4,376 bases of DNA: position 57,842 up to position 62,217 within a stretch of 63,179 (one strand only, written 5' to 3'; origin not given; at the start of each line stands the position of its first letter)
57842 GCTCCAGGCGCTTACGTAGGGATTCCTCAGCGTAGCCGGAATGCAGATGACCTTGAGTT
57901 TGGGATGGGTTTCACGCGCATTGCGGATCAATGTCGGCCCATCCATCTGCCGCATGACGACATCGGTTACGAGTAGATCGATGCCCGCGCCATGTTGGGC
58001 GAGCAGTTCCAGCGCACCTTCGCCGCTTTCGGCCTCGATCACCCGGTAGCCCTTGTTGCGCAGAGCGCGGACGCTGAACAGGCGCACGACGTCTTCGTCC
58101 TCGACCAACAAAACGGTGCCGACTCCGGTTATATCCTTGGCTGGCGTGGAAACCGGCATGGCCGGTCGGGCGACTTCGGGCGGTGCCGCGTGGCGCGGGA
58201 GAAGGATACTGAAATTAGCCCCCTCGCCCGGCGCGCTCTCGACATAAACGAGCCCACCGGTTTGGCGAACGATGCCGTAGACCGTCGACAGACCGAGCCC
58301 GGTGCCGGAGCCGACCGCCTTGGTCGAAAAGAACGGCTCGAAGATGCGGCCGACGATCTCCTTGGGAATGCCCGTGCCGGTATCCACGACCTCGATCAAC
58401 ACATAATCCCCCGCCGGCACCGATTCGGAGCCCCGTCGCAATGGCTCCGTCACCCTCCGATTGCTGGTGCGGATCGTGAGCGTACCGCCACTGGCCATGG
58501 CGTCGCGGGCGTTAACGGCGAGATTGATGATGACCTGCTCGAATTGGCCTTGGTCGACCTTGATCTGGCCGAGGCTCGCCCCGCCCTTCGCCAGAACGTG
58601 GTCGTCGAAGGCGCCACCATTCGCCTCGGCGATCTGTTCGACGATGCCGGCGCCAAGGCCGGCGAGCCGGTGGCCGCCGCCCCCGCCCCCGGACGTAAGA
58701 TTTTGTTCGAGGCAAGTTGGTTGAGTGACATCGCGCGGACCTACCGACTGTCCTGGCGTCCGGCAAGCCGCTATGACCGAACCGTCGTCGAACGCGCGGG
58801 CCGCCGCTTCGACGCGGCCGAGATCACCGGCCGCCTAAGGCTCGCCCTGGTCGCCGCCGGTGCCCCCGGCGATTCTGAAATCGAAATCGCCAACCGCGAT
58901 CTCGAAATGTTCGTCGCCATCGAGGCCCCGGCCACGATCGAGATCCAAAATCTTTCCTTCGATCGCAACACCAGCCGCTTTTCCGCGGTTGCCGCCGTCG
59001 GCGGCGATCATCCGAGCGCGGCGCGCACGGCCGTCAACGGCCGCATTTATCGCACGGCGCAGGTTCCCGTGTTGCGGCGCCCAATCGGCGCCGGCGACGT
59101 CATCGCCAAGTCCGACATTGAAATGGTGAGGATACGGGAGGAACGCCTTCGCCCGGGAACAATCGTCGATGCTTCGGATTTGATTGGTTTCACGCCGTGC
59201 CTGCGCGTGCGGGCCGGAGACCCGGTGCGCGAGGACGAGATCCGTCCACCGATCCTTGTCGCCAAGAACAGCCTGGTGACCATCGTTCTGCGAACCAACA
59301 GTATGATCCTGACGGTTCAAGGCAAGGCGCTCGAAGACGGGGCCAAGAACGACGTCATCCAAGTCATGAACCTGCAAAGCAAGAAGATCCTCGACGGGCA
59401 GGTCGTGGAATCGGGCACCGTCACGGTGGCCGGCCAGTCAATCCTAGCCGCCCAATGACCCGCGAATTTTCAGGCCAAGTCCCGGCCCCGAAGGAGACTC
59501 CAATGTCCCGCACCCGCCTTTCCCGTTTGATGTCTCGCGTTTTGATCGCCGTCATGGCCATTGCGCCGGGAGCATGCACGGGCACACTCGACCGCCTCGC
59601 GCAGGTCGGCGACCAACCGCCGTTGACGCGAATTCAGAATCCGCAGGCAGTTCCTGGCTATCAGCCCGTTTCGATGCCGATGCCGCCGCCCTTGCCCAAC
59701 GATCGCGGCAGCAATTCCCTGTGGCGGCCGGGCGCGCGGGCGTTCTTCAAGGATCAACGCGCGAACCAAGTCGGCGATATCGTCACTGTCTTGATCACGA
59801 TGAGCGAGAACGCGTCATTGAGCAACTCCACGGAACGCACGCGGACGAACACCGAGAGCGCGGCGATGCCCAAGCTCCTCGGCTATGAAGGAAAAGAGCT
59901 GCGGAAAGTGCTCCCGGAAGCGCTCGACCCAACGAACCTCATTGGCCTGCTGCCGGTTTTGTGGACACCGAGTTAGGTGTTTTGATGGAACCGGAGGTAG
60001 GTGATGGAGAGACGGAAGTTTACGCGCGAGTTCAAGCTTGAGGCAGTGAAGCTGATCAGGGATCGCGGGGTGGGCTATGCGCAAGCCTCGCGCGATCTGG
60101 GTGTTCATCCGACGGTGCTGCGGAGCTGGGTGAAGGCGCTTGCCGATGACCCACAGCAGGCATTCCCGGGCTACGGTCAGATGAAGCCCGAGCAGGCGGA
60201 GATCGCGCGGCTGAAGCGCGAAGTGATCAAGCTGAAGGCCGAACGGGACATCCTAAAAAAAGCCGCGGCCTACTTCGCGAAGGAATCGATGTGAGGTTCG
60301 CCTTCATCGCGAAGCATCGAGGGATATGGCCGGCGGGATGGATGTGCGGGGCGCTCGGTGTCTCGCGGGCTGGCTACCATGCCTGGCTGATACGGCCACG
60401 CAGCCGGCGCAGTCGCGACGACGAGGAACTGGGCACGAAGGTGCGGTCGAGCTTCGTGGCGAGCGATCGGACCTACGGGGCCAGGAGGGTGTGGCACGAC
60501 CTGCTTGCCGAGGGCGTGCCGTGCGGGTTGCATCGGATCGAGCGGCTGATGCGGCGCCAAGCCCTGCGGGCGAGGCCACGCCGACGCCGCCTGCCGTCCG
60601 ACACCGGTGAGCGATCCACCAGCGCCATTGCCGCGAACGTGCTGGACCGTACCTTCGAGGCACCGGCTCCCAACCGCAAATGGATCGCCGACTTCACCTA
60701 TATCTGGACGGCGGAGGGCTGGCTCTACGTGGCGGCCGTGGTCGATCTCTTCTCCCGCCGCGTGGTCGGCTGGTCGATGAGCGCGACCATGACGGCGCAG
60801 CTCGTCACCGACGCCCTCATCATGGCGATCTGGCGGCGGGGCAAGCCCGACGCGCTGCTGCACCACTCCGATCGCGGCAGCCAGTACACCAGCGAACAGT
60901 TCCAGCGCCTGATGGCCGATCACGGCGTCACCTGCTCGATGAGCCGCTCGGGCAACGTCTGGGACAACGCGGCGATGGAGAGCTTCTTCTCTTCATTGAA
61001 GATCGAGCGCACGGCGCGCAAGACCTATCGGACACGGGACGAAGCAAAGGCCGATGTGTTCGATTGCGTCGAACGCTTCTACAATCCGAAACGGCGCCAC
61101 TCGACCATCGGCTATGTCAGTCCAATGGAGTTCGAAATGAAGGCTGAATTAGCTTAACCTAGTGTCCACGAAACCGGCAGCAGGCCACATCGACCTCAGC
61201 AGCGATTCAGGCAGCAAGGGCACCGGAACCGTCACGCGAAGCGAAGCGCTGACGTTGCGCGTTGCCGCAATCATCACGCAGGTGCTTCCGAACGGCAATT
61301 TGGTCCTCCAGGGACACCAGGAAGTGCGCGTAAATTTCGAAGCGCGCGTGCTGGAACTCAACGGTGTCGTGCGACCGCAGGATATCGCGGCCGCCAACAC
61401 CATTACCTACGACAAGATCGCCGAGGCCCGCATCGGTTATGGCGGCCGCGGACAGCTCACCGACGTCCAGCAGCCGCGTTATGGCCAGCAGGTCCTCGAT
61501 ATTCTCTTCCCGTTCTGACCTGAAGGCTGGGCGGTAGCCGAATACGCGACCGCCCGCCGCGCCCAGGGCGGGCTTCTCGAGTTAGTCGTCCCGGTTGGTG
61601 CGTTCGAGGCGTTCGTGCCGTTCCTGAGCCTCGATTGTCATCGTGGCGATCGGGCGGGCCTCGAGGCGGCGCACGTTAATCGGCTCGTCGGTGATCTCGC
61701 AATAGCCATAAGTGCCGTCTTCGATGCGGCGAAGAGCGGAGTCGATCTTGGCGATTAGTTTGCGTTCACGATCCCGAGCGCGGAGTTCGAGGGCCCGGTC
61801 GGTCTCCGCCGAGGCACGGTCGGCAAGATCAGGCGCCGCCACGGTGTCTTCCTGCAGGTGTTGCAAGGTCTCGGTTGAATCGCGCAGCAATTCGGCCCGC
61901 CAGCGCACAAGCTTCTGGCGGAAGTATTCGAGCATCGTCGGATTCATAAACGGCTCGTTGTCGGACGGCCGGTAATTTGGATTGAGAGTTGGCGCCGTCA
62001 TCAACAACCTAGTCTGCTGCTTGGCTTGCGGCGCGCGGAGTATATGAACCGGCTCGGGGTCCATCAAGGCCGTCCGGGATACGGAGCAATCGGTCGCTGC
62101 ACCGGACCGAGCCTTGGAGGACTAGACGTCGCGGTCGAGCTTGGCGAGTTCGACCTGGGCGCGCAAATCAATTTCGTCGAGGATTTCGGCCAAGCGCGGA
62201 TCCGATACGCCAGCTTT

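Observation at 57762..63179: Several independent hits on motility structural genes while the embedded regulators remain intact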

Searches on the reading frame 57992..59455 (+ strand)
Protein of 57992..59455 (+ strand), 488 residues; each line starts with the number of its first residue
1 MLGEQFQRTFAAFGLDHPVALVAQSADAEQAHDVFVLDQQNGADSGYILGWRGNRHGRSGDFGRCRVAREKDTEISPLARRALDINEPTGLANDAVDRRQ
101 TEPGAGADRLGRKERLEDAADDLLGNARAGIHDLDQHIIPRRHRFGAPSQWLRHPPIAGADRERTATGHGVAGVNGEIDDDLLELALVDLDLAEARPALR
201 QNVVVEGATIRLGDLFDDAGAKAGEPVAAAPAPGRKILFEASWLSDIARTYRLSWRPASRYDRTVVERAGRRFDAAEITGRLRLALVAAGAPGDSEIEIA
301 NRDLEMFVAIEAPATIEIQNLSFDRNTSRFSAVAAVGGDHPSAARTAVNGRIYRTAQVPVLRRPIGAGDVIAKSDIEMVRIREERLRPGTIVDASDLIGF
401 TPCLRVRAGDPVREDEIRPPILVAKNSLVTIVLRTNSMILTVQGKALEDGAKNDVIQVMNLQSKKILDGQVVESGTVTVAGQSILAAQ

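Call 12: search_protein_families(library=pfam, proteins=[window:57992-59455:+], max_evalue=0.01)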
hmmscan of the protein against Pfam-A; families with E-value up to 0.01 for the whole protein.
window:57992-59455:+ (488 aa): 2 families
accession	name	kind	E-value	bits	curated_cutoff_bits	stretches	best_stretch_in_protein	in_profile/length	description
PF13144.11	ChapFlgA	-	4.6e-31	107.8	23.8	1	357-479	2-122/122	Chaperone for flagella basal body P-ring formation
PF08666.17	SAF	-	4.2e-07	30.9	21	1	357-417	2-62/63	SAF domain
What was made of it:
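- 58586..59458 (+): flgA remnant (about 290 codons, ChapFlgA/SAF domains) lacking its start codon and signal peptide. Pfam ChapFlgA 4.6e-31 (call 12).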

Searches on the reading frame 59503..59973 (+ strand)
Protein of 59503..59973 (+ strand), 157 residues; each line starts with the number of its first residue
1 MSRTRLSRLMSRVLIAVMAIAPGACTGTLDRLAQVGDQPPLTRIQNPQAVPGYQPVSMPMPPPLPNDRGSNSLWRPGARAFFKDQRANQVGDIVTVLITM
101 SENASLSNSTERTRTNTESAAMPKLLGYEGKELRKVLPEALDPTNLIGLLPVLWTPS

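Call 12: search_protein_families(library=pfam, proteins=[window:59503-59973:+], max_evalue=0.01)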
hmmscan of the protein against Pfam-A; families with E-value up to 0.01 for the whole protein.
window:59503-59973:+ (157 aa): 1 family
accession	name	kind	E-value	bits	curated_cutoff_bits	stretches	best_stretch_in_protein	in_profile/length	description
PF02107.21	FlgH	-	3.7e-12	46.6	27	1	70-119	4-55/172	Flagellar L-ring protein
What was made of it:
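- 59503..59942 (+): flgH 5' part (lipoprotein signal and N-terminal 146 codons). Pfam FlgH positions 4-55/172 (call 12).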

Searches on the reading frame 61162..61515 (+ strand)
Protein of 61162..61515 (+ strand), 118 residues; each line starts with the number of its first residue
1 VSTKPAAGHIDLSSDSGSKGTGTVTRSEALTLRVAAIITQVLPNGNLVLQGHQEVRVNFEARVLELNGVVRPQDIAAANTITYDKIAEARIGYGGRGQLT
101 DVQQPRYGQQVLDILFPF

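Call 12: search_protein_families(library=pfam, proteins=[window:61162-61515:+], max_evalue=0.01)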
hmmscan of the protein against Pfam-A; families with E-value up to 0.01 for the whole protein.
window:61162-61515:+ (118 aa): 1 family
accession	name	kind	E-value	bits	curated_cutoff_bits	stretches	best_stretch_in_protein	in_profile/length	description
PF02107.21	FlgH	-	1.5e-39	135.8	27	1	9-117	64-172/172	Flagellar L-ring protein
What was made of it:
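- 61191..61518 (+): flgH 3' part. Pfam FlgH positions 64-172/172, 1.5e-39 (call 12).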

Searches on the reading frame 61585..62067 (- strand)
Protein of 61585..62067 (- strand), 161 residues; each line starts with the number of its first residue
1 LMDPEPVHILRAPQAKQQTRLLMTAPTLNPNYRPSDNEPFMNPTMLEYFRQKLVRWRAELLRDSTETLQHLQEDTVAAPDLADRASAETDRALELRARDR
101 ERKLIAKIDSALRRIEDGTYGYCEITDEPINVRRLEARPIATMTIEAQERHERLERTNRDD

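Call 12: search_protein_families(library=pfam, proteins=[window:61585-62067:-], max_evalue=0.01)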
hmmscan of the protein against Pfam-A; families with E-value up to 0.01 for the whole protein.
window:61585-62067:- (161 aa): 2 families
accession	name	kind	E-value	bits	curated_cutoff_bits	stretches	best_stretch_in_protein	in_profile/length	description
PF21157.2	DksA_N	-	9.5e-30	103.1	27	1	46-115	2-71/71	DnaK suppressor protein DksA, N-terminal domain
PF01258.23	zf-dskA_traR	-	9.1e-10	38.8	24.9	1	118-153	1-36/36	Prokaryotic dksA/traR C4-type zinc finger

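Call 39: search_protein_families(library=ncbifam, proteins=[window:61585-61998:-], max_evalue=0.00001)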
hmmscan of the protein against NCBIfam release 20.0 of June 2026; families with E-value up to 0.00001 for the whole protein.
window:61585-61998:- (138 aa): 4 families
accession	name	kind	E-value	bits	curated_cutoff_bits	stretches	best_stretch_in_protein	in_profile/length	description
TIGR02420.1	dksA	equivalog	3.6e-43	146.5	115.5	1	18-127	1-110/110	RNA polymerase-binding protein DksA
NF008045.0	PRK10778.1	equivalog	2.6e-30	105.6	289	1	9-129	23-143/151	RNA polymerase-binding protein DksA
NF033459.1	DksA_like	equivalog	2.3e-17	63.3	105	1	23-130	3-111/113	RNA polymerase-binding protein DksA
TIGR02890.1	bacill_yteA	subfamily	2.8e-15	56.8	134.4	1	44-130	33-119/159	regulatory protein, yteA family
